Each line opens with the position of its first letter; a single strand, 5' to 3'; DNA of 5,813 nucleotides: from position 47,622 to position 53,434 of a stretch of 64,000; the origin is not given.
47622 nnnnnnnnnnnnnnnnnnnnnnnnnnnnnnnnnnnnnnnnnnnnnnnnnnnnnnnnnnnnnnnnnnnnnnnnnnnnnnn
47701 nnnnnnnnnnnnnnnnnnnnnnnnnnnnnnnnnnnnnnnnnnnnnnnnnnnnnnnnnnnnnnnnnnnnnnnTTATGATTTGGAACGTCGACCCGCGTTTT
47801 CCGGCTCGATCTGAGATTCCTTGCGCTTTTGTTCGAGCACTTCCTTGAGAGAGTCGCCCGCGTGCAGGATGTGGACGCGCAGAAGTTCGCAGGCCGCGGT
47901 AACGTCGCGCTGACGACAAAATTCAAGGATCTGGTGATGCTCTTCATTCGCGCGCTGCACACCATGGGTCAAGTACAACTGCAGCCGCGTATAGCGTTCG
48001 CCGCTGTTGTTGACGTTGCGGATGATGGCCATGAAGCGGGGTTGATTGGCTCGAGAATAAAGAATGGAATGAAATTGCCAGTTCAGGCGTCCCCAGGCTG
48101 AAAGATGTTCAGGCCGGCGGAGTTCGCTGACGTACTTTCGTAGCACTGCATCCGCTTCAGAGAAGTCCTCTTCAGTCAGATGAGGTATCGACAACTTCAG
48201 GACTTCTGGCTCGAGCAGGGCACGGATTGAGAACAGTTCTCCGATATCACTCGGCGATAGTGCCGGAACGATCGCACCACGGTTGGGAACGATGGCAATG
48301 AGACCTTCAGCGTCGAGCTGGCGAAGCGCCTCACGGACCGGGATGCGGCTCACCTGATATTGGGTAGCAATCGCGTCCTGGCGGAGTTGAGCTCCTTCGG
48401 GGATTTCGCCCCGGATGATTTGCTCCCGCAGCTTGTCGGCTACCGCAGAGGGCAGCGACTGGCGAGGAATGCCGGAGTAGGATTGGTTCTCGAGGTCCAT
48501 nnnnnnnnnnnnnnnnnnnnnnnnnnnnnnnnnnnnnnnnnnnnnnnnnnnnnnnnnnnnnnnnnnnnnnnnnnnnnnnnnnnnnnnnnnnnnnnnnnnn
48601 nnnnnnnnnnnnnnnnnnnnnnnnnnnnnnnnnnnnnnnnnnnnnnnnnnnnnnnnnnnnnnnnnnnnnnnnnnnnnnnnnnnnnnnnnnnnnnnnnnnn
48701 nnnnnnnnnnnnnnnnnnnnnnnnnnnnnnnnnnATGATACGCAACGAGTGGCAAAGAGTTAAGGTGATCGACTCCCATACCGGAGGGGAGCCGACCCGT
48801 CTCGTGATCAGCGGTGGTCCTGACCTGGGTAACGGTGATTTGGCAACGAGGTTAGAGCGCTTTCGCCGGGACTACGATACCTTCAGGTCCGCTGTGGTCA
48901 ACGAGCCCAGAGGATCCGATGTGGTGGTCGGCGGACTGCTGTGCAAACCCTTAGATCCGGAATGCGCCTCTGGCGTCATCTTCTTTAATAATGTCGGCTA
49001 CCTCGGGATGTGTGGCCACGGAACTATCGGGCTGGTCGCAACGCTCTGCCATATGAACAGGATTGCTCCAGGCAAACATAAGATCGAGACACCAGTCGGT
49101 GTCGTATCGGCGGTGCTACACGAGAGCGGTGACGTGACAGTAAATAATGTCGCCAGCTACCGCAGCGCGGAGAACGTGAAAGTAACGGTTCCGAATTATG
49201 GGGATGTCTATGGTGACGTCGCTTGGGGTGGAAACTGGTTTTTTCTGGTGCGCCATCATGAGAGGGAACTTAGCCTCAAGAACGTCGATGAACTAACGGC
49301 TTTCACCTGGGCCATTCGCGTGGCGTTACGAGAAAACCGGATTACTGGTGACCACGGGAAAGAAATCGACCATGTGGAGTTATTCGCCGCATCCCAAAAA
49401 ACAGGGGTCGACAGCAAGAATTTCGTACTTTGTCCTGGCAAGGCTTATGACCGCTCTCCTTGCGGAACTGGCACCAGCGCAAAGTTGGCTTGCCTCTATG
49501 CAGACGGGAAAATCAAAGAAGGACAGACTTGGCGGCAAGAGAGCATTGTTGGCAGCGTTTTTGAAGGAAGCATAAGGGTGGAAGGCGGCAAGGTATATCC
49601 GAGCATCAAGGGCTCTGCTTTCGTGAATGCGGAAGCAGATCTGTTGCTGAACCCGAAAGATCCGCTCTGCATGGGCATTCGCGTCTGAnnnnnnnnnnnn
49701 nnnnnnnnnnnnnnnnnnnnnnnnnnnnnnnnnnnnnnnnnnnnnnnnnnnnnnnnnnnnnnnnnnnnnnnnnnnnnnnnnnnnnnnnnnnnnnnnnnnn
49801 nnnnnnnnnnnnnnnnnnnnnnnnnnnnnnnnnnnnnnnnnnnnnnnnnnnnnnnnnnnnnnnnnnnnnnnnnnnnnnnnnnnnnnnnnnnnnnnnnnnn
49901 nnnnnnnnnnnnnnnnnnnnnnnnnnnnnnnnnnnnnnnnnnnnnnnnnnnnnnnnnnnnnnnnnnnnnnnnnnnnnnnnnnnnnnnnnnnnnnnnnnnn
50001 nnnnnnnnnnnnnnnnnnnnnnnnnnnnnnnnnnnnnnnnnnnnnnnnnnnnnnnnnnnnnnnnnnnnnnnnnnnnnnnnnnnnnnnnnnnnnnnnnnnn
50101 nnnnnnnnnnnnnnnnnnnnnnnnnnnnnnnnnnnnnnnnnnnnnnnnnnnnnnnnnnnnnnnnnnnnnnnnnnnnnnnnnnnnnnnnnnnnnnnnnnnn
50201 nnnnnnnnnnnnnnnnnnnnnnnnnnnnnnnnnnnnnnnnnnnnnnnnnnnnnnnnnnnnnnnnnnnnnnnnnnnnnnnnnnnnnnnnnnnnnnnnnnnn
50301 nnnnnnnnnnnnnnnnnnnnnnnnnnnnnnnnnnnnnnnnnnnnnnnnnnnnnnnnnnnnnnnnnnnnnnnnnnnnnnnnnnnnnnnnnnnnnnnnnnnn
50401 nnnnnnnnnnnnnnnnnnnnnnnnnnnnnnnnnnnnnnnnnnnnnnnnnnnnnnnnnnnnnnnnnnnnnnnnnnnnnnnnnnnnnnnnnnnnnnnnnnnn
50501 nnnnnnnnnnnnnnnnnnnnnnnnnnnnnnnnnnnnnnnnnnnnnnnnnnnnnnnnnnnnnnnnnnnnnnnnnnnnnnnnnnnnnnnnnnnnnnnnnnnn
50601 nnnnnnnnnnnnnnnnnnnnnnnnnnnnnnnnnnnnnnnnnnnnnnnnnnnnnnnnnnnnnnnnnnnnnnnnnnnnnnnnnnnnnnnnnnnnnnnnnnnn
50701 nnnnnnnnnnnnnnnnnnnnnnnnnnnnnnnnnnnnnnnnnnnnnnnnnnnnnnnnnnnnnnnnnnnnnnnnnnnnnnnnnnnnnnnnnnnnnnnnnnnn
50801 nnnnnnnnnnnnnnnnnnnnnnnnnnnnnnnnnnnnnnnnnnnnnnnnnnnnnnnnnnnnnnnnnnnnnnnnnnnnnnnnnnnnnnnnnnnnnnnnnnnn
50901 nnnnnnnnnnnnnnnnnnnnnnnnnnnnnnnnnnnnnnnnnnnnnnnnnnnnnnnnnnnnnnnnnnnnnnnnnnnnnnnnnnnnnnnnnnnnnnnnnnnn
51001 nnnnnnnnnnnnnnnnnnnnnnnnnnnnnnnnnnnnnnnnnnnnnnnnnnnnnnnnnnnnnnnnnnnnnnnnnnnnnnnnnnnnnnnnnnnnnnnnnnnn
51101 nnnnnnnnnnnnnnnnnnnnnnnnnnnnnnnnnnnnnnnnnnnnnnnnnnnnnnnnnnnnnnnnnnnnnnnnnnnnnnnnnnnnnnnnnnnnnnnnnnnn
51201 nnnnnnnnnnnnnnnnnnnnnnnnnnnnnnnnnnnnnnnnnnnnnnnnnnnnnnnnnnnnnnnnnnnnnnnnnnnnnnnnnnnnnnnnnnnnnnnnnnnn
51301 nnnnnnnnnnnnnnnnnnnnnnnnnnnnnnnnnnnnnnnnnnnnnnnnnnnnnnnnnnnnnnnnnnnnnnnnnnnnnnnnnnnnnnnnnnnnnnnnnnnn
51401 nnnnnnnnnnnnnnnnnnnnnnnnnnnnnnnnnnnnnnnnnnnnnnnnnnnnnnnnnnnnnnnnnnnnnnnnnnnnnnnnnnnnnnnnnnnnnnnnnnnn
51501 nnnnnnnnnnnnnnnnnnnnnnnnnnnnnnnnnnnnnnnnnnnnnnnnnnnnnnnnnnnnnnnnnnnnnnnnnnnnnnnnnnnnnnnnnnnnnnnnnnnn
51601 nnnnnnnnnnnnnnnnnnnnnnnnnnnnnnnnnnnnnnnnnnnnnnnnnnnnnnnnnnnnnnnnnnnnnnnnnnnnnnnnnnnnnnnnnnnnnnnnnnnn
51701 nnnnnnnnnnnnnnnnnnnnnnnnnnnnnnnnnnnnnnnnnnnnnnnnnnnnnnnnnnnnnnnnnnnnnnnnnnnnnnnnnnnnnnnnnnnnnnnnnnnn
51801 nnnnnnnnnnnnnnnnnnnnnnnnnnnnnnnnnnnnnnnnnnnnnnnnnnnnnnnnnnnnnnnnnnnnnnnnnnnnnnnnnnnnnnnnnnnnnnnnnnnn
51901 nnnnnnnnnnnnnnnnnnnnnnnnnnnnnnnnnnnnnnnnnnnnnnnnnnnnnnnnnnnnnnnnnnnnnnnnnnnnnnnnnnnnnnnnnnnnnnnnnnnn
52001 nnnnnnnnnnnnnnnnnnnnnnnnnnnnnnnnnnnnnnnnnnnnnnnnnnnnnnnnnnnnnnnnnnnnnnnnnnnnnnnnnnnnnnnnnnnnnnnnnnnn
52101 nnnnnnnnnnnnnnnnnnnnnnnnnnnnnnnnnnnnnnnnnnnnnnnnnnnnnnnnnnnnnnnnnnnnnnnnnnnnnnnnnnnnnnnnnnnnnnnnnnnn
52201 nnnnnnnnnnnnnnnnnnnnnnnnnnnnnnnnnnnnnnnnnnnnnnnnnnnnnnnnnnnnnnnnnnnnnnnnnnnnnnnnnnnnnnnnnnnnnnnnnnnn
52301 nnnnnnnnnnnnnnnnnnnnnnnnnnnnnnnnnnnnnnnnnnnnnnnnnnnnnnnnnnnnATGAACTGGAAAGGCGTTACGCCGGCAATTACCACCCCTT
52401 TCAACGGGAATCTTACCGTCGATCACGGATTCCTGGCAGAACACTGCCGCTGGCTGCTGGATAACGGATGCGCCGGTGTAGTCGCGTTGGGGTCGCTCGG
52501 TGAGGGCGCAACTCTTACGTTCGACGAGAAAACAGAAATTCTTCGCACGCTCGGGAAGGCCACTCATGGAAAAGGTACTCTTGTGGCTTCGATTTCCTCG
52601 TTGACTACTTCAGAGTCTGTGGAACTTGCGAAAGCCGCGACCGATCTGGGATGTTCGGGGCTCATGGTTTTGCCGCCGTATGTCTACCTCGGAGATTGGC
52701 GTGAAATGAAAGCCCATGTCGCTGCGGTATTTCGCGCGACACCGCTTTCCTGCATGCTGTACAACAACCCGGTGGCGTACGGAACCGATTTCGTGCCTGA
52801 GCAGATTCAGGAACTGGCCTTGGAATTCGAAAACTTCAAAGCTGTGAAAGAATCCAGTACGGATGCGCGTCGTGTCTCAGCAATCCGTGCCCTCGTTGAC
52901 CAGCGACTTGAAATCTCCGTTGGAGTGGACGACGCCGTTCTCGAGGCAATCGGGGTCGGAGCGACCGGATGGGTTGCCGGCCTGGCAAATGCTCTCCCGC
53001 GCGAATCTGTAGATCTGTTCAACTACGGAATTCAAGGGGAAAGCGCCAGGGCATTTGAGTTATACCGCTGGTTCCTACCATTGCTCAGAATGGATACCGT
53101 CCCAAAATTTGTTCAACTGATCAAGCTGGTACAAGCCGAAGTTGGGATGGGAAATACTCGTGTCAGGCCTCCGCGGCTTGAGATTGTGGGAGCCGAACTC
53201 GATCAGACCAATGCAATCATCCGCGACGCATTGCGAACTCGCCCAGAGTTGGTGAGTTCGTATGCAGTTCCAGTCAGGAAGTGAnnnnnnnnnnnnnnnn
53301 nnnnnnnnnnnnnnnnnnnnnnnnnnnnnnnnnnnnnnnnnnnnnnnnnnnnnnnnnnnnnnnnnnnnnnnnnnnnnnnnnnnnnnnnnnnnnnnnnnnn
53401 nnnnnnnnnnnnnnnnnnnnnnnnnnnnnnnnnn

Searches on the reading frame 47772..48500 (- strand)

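Call 6: search_protein_families(library=pfam, proteins=[window:47772-48500:-], max_evalue=0.00001)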
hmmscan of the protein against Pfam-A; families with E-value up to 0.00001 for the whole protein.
window:47772-48500:- (242 aa): 2 families
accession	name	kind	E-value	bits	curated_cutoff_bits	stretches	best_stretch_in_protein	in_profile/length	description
PF07729.17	FCD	-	1.1e-22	81.2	24.3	1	88-211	1-123/125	FCD domain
PF00392.27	GntR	-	1.9e-17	63.1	27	1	19-78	4-64/64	Bacterial regulatory proteins, gntR family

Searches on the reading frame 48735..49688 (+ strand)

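Call 6: search_protein_families(library=pfam, proteins=[window:48735-49688:+], max_evalue=0.00001)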
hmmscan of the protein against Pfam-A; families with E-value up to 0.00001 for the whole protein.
window:48735-49688:+ (317 aa): 1 family
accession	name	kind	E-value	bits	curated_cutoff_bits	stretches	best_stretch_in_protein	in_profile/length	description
PF05544.16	Pro_racemase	-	5.6e-96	321.9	27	1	11-315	1-324/325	Proline racemase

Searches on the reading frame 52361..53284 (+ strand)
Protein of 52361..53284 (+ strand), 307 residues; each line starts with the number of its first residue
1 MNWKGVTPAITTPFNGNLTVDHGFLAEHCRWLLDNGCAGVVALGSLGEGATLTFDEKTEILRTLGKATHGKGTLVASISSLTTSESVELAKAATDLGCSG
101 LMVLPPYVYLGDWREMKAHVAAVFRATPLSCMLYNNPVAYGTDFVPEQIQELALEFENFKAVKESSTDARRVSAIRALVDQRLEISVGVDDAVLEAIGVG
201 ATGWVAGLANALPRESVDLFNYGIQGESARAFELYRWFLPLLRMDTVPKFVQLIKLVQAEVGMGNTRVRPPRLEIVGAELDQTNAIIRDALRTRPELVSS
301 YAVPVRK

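Call 7: search_protein_families(library=pfam, proteins=[window:52361-53284:+], max_evalue=0.00001)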
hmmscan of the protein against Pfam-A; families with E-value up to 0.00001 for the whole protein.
window:52361-53284:+ (307 aa): 1 family
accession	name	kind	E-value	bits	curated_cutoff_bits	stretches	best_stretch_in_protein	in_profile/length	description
PF00701.28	DHDPS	-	2.7e-49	167.9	22.1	1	4-288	3-287/289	Dihydrodipicolinate synthetase family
